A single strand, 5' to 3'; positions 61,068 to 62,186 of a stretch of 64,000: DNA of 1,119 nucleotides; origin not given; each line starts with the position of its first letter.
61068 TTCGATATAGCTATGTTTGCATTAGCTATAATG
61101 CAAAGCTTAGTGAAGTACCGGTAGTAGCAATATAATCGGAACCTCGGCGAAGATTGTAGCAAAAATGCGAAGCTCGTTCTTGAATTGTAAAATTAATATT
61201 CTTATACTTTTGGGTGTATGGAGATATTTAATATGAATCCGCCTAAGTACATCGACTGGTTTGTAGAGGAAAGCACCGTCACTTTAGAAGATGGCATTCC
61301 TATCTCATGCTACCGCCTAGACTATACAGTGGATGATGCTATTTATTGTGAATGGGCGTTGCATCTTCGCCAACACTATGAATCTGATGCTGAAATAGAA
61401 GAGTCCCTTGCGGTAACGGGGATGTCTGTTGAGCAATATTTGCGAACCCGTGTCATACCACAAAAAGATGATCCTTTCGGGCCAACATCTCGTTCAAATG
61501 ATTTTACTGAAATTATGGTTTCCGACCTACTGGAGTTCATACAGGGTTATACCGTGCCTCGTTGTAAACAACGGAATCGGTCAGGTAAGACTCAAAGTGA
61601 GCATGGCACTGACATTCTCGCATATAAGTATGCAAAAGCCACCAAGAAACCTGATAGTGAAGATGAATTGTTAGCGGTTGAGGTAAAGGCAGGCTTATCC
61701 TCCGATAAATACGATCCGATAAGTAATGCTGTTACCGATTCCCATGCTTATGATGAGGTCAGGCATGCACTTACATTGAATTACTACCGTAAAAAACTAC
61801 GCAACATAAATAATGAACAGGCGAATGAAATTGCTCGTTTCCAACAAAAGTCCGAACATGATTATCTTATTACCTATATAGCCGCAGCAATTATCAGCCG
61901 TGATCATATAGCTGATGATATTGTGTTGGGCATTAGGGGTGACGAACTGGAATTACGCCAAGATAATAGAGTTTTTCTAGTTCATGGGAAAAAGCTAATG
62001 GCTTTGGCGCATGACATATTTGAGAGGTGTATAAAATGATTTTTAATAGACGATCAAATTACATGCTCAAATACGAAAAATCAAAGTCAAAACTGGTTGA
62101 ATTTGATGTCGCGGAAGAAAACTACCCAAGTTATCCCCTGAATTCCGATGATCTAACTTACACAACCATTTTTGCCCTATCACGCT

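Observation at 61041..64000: Translationally coupled small nuclease-like protein plus large DEAH helicase (Hachiman-type layout) as AT-rich cargo at the island end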

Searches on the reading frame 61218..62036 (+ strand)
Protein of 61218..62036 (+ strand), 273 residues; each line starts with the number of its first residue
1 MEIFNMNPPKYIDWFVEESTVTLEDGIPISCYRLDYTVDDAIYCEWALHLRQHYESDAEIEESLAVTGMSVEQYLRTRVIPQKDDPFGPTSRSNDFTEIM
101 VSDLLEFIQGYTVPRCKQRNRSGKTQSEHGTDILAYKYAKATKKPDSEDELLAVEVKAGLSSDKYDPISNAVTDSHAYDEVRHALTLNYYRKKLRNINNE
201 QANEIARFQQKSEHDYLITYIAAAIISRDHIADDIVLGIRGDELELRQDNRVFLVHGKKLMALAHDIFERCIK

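Call 4: search_protein_families(library=pfam, proteins=[window:61218-62036:+], max_evalue=1)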
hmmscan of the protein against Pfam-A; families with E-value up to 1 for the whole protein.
window:61218-62036:+ (273 aa): 3 families
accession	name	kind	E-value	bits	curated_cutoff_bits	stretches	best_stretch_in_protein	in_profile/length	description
PF08878.16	HamA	-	5.8e-08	33.3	25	1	79-220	34-173/230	HamA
PF11583.14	AurF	-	0.076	12.6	29.6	1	160-196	176-209/282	P-aminobenzoate N-oxygenase AurF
PF13987.11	YedD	-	0.11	12.9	27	1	224-268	22-64/106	YedD-like protein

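Call 5: search_protein_families(library=padloc, proteins=[window:61218-62036:+], max_evalue=1)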
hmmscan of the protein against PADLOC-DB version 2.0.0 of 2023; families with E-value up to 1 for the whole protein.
window:61218-62036:+ (273 aa): 3 families
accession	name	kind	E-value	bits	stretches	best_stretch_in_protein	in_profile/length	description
PDLC00161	HamA1|HamA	-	2.7e-81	270.9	1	8-272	4-268/271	DUF1837 domain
PDLC00160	HamA1|HamA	-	6.6e-17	59.6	1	23-238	17-230/264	DUF1837 domain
PDLC00159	HamA1|HamA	-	1.1e-07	29.8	1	40-158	31-140/257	DUF1837 domain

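Call 6: search_protein_families(library=ncbifam, proteins=[window:61218-62036:+], max_evalue=1)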
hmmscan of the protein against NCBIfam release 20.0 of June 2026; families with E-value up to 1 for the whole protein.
window:61218-62036:+ (273 aa): 0 families

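Call 11: find_homologous_proteins(query=window:61218-62036:+)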
Query window:61218-62036:+ (273 aa): 237 proteins with E <= 0.001 among 938 candidates; the best 120 are listed.
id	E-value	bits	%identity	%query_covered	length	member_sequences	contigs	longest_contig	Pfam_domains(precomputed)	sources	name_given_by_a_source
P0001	4.4e-177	605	100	98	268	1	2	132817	PF08878.17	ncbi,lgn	-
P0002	1.1e-157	541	88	98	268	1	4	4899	PF08878.17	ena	-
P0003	5.4e-154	529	85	98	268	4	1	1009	PF08878.17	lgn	-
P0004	7.7e-154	529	86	98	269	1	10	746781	PF08878.17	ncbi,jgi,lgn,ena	jgi:hypothetical protein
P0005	1.6e-153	528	84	98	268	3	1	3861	PF08878.17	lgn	-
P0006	3.7e-153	527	85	98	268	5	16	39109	PF08878.17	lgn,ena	-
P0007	1.4e-152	525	85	98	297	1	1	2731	PF08878.17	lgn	-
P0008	4.3e-151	520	84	98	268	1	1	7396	PF08878.17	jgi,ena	-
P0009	1.5e-149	515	82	98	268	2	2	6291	PF08878.17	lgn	-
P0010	1.3e-148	512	83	98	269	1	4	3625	PF08878.17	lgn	-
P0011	9.4e-148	509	82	98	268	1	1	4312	PF08878.17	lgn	-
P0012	3.7e-145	500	81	98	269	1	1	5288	PF08878.17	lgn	-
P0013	4.8e-145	500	80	98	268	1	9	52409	PF08878.17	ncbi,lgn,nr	ncbi:SAVED domain-containing protein [Ruminococcaceae bacterium OttesenSCG-928-A16]|nr:SAVED domain-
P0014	1.8e-142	492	79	98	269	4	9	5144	PF08878.17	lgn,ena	-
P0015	6.2e-142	490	78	98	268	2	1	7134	PF08878.17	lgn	-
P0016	7.6e-142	489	80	98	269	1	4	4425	PF08878.17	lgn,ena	-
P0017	7.7e-142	489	79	98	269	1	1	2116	PF08878.17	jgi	-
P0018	2.8e-140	484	79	98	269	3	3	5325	PF08878.17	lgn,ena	-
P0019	9.0e-139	479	78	98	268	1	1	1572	PF08878.17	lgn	-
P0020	4.3e-138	477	75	98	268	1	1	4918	PF08878.17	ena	-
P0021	1.7e-137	475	76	98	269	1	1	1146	PF08878.17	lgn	-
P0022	1.9e-137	475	76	98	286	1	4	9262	PF08878.17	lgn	-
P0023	5.9e-137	473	77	98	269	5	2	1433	PF08878.17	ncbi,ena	-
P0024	7.5e-137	473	75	98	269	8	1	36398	PF08878.17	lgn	-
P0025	2.0e-135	468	79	95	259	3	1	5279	PF08878.17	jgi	jgi:hypothetical protein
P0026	9.0e-133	460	72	98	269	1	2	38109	PF08878.17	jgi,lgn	jgi:hypothetical protein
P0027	4.2e-132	458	75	98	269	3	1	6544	PF08878.17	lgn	-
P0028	6.0e-132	457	76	95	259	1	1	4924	PF08878.17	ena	-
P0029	1.1e-131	456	76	97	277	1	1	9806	PF08878.17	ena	-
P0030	1.7e-131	456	73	98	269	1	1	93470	PF08878.17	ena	-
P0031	5.9e-131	454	75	98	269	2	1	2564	PF08878.17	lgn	-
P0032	2.8e-129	448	71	98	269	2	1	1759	PF08878.17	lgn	-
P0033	4.0e-129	448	75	95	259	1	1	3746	PF08878.17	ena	-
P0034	7.8e-129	447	73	98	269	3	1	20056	PF08878.17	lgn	-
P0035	4.6e-128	444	71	99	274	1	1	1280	PF08878.17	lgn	-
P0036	8.6e-128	443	70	98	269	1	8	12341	PF08878.17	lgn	-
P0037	1.0e-127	443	73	97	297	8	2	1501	PF08878.17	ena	-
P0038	6.5e-127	441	73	97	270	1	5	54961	PF08878.17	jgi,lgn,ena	-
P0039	1.3e-126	440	70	98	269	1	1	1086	PF08878.17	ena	-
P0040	5.7e-126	437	73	95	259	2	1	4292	PF08878.17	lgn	-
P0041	1.2e-125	436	70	98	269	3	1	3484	PF08878.17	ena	-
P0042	3.0e-125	435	77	93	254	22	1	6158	PF08878.17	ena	-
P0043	5.1e-125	434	73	97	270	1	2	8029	PF08878.17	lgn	-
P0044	1.3e-124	433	74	95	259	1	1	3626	PF08878.17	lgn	-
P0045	2.2e-124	432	71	98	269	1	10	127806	PF08878.17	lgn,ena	-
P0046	2.2e-124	432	72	97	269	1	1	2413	PF08878.17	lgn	-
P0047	4.9e-123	428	70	98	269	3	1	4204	PF08878.17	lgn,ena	-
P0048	6.6e-123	427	71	97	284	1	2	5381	PF08878.17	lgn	-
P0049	6.9e-123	427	69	97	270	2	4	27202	PF08878.17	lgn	-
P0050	2.2e-122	426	69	98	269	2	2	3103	PF08878.17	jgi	-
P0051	2.0e-121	423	68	98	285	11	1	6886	PF08878.17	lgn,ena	-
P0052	5.1e-121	421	68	98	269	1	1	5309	PF08878.17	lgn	-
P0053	6.5e-121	421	70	97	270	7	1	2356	PF08878.17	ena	-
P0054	1.2e-120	420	68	98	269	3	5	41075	PF08878.17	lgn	-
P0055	3.1e-120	419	68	98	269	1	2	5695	PF08878.17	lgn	-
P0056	5.4e-120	418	67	98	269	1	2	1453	PF08878.17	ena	-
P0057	5.9e-120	418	67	98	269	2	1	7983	PF08878.17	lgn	-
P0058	6.7e-120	418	74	91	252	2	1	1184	PF08878.17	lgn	-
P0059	1.5e-119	416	66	98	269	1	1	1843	PF08878.17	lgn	-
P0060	4.2e-119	415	66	98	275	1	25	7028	PF08878.17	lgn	-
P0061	6.7e-119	414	67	99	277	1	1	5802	PF08878.17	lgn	-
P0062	3.3e-118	412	66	98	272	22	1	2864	PF08878.17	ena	-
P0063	3.8e-118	412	66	98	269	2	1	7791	PF08878.17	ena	-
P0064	8.3e-118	411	65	98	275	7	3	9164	PF08878.17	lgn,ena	-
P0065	1.1e-117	410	68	97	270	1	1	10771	PF08878.17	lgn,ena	-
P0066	1.2e-117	410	68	98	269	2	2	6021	PF08878.17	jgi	-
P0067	2.9e-117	409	68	97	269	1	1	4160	PF08878.17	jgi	jgi:hypothetical protein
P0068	4.3e-117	408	65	98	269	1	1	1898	PF08878.17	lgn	-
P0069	9.8e-117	407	67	98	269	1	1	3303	PF08878.17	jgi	jgi:hypothetical protein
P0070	2.6e-116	406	65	98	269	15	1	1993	PF08878.17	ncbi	-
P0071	2.6e-116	406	65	98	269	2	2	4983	PF08878.17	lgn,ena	-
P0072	4.0e-116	405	65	98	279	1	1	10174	PF08878.17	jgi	jgi:hypothetical protein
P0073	5.7e-116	405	69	97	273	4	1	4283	PF08878.17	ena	-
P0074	6.3e-116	404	64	98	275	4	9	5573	PF08878.17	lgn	-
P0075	2.3e-115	403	66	98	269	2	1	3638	PF08878.17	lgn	-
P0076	2.5e-115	403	65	99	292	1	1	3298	PF08878.17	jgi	-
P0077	4.7e-115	402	65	98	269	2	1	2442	PF08878.17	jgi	jgi:hypothetical protein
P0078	9.9e-115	401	66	98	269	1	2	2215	PF08878.17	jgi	-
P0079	1.3e-114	400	65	98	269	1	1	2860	PF08878.17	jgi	jgi:hypothetical protein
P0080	3.7e-114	399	64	98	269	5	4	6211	PF08878.17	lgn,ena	-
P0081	1.6e-113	397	66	98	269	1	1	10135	PF08878.17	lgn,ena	-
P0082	2.7e-113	396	69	91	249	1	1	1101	PF08878.17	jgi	jgi:hypothetical protein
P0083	7.8e-113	394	65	98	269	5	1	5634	PF08878.17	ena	-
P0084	1.7e-112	393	64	98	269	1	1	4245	PF08878.17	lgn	-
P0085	6.9e-111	388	64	98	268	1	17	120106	PF08878.17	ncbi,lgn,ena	-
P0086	7.2e-111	388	63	100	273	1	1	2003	PF08878.17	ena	-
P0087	7.2e-111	388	63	98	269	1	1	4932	PF08878.17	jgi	-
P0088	5.4e-110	385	63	97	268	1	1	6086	PF08878.17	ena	-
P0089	7.7e-110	385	65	98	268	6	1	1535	PF08878.17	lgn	-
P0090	9.1e-110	384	64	98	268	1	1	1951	PF08878.17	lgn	-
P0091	5.2e-109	382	64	99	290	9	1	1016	PF08878.17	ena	-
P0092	1.0e-108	381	62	98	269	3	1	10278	PF08878.17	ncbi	-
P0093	1.2e-107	377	85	70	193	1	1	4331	PF08878.17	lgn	-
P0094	1.8e-107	377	61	98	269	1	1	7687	PF08878.17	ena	-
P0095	6.1e-107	375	63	98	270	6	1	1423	PF08878.17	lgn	-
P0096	9.5e-107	374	61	98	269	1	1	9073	PF08878.17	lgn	-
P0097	6.8e-106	372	61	98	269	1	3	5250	PF08878.17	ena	-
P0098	2.6e-105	370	59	98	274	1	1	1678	PF08878.17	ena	-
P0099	3.9e-104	366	61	98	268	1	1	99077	PF08878.17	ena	-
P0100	8.9e-103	361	63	95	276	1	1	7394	PF08878.17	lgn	-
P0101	9.2e-102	358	61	98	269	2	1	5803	PF08878.17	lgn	-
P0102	4.6e-101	356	59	98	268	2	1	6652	PF08878.17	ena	-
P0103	4.7e-101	356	57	98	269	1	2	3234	PF08878.17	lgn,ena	-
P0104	1.6e-100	354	59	98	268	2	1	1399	PF08878.17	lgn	-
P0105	2.0e-100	354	60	98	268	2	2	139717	PF08878.17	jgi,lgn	-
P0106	7.8e-99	348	59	98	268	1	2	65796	PF08878.17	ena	-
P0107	8.6e-99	348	58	98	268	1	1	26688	PF08878.17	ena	-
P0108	1.8e-98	347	58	98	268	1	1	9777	PF08878.17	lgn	-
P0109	5.3e-98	346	58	98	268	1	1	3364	PF08878.17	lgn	-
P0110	8.0e-98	345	58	98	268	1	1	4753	PF08878.17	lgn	-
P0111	2.6e-97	343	59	98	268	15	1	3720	PF08878.17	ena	-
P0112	7.4e-97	342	57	98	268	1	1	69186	PF08878.17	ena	-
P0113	1.6e-96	341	58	98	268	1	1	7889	PF08878.17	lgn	-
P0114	4.1e-96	340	56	98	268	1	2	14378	PF08878.17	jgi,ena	-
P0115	7.6e-96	339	56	98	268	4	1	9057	PF08878.17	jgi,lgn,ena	jgi:hypothetical protein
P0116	1.1e-95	338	52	98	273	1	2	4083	PF08878.17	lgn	-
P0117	1.1e-95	338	56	98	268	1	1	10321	PF08878.17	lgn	-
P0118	4.7e-95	336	57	97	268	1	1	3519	PF08878.17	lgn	-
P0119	1.2e-94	335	57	98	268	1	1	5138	PF08878.17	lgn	-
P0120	2.8e-94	334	55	98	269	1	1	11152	PF08878.17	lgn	-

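Call 12: find_encoding_contigs(protein=P0001, flank=10000, max_places=4)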
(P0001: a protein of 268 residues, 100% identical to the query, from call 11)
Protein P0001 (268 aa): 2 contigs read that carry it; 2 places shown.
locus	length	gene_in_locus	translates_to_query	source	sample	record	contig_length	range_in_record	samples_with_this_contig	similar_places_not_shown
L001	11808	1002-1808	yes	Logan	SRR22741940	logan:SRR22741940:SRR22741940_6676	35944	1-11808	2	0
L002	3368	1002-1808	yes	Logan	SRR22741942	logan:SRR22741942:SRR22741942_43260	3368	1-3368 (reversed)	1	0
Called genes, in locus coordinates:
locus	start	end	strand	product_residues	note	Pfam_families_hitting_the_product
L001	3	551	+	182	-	?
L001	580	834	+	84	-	-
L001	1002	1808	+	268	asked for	PF08878:HamA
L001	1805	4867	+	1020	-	PF00270:DEAD, PF04851:ResIII (weak)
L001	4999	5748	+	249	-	PF07894:SACK1, PF13091:PLDc_2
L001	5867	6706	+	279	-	-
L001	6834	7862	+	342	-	-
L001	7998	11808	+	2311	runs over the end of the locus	PF28553:WH_1, PF28554:DUF8437, PF00176:SNF2-rel_dom (faint), PF04851:ResIII, PF28555:Helicase_dom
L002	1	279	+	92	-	?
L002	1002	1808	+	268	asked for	PF08878:HamA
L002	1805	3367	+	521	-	?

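Call 13: find_encoding_contigs(protein=P0004, flank=10000, max_places=4)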
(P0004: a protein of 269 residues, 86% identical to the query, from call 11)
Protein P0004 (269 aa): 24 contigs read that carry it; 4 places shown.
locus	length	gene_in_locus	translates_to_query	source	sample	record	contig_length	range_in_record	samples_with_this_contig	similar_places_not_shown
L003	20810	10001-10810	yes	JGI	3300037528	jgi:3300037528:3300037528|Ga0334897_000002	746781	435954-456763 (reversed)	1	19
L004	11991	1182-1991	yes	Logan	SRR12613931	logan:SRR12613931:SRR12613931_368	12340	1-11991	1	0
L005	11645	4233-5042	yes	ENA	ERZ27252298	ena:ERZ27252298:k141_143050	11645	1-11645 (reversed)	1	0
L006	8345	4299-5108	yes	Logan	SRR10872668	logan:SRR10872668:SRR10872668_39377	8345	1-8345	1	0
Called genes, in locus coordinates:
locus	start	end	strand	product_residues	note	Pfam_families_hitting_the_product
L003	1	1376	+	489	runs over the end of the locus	PF04715:, PF00425:Chorismate_bind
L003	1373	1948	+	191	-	PF00117:GATase, PF07722:Peptidase_C26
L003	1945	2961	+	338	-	PF02885:Glycos_trans_3N, PF00591:Glycos_transf_3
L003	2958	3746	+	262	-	PF00218:IGPS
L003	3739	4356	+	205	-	PF00697:PRAI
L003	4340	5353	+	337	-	PF18152:DAHP_snth_FXD, PF00793:DAHP_synth_1, PF03102:NeuB (weak)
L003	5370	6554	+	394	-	PF00291:PALP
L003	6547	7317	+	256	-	PF00290:Trp_syntA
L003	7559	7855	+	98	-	PF09862:DUF2089, PF22746:SHOCT-like_DUF2089-C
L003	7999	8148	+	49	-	-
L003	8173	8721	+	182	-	-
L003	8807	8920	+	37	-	-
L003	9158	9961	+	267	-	-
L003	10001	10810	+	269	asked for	PF08878:HamA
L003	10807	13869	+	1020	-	PF00270:DEAD, PF04851:ResIII (weak), PF00271:Helicase_C (faint)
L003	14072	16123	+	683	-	PF03190:Thioredox_DsbH, PF13899:Thioredoxin_7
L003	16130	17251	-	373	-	PF01546:Peptidase_M20, PF07687:M20_dimer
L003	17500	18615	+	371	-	PF01118:Semialdhyde_dh, PF02774:Semialdhyde_dhC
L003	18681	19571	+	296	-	PF00701:DHDPS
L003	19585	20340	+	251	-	PF01113:DapB_N, PF05173:DapB_C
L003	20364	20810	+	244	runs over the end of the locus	PF08503:DapH_N, PF25084:LbH_EIF2B (weak), PF25087:GMPPB_C (faint), PF00132:Hexapep, PF14602:Hexapep_2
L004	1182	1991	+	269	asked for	PF08878:HamA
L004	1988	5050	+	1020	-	PF00270:DEAD, PF04851:ResIII (weak), PF00271:Helicase_C (faint)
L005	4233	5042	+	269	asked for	PF08878:HamA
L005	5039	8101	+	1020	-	PF00270:DEAD, PF04851:ResIII (weak), PF00271:Helicase_C (faint)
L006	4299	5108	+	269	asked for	PF08878:HamA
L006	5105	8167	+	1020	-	PF00270:DEAD, PF04851:ResIII (weak), PF00271:Helicase_C (faint)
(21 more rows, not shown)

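Call 15: search_protein_families(library=padloc, proteins=[L001:1805-4864:+, L001:4999-5745:+, L001:5867-6703:+, L001:6834-7859:+, L001:7998-11807:+, L001:580-831:+], max_evalue=0.01)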
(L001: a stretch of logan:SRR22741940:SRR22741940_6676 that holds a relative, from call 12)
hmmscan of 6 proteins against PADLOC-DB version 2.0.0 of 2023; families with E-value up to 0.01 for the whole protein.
L001:1805-4864:+ (1020 aa): 37 families (the best 25 are shown)
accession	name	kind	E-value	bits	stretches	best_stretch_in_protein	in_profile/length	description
PDLC00188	HamB1|HamB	-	4.7e-277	920.2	1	1-1014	1-1032/1037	DEAD-box helicase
PDLC00178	HamB1|HamB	-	3.4e-209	694.7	1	2-830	2-821/830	DEAD-box helicase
PDLC00175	HamB1|HamB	-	9.7e-110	365.6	1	40-1011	36-993/1000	DEAD-box helicase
PDLC00183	HamB1|HamB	-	3.8e-95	317.3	1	2-492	3-504/509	DEAD-box helicase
PDLC00194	HamB1|HamB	-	5e-88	294.1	2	10-645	8-650/995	DEAD-box helicase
PDLC00192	HamB1|HamB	-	3.6e-70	234.8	2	202-987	229-986/1104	DEAD-box helicase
PDLC00189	HamB1|HamB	-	1.3e-57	193.5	1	1-313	1-318/322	DEAD-box helicase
PDLC00174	HamB1|HamB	-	5.3e-51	171.6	1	239-1008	303-1058/1163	DEAD-box helicase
PDLC04531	PDC-M23B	-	3.4e-38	129.3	1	207-637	262-703/1060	-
PDLC00187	HamB1|HamB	-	3.2e-32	109.8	1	256-651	158-524/851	DEAD-box helicase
PDLC00190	HamB1|HamB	-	4.4e-30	102.8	1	261-643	164-513/866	DEAD-box helicase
PDLC00186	HamB1|HamB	-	2.3e-29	100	1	258-640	165-527/864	DEAD-box helicase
PDLC03960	SngC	-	7.8e-29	98.9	1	238-634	24-361/720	-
PDLC00200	HamB2|HamB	-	7.8e-29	98.2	1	254-647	161-533/865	DEAD-box helicase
PDLC00181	HamB1|HamB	-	3.4e-25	86.2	2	492-714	361-577/836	DEAD-box helicase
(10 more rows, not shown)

L001:4999-5745:+ (249 aa): 5 families
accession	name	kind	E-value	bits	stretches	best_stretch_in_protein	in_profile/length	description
PDLC03924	MkoC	-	3.1e-06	23.6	1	138-220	1020-1105/1136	-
PDLC02614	DrmC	-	2.2e-05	22.3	1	128-231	34-138/153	DrmC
PDLC02707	PbeA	-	0.00024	17.8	0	163-246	105-199/672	PbeA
PDLC04869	PDC-S05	-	0.00037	17.8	1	140-208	206-269/306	-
PDLC04879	PDC-S05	-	0.0029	15.1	1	135-208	188-255/285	-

L001:5867-6703:+ (279 aa): 0 families

L001:6834-7859:+ (342 aa): 0 families

L001:7998-11807:+ (1270 aa): 10 families
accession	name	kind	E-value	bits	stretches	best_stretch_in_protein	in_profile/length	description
PDLC04134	mad2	-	2.9e-13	47.5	1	775-986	252-452/492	mads_2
PDLC03258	MTase_II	-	1.6e-09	35.4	1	796-962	25-189/366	Type II methyltransferase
PDLC03719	oMTase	-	7e-09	33.1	1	790-944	22-182/387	orphan methyltransferase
PDLC03273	MTase_II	-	4.8e-08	30.5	1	803-951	53-201/432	Type II methyltransferase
PDLC03318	MTase_II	-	1.1e-06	25.3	1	910-982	555-628/723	Type II methyltransferase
PDLC03293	MTase_II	-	1.3e-06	25.5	1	790-897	13-114/427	Type II methyltransferase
PDLC03338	MTase_II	-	6.3e-06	23.2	0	877-948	245-321/604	Type II methyltransferase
PDLC03267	MTase_II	-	6.7e-06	23.3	1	796-898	16-125/539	Type II methyltransferase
PDLC03034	MTase_I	-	3.3e-05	20.4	1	909-980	515-585/672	Type I methyltransferase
PDLC03612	REase_MTase_IIG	-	0.002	14.3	1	880-981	807-917/1247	Type IIG restriction enzyme-methyltransferase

L001:580-831:+ (84 aa): 0 families

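Call 16: search_protein_families(library=pfam, proteins=[L001:1805-4864:+, L001:4999-5745:+, L001:5867-6703:+, L001:6834-7859:+, L001:7998-11807:+, L001:580-831:+], max_evalue=0.01)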
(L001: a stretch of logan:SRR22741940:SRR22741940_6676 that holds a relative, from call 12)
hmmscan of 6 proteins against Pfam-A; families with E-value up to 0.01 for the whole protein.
L001:1805-4864:+ (1020 aa): 3 families
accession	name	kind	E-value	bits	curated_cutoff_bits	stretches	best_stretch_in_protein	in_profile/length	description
PF00270.35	DEAD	-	6.7e-24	84.9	26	1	242-402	3-160/167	DEAD/DEAH box helicase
PF04851.21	ResIII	-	3.3e-06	27.5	22.5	1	256-372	25-140/164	Type III restriction enzyme, res subunit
PF00271.37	Helicase_C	-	2.4e-05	25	23.5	1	530-635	16-110/110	Helicase conserved C-terminal domain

L001:4999-5745:+ (249 aa): 2 families
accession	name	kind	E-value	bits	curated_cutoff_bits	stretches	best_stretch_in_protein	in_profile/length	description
PF13091.12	PLDc_2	-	1.8e-21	76.8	27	1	120-243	1-131/132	PLD-like domain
PF07894.18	SACK1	-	4.2e-13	49.9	21.4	1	114-248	124-273/274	Scaffolding anchor of CK1 domain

L001:5867-6703:+ (279 aa): 0 families

L001:6834-7859:+ (342 aa): 0 families

L001:7998-11807:+ (1270 aa): 1 family
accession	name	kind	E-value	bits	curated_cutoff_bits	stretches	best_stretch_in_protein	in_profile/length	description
PF07669.17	Eco57I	-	4.7e-05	24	25.3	1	876-951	71-160/171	Eco57I restriction-modification methylase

L001:580-831:+ (84 aa): 0 families

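Call 17: search_solved_structures(query=window:61218-62036:+, max_evalue=1, show_alignments=2)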
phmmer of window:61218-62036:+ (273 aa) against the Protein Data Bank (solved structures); distinct sequences matched with E-value up to 1: 0.
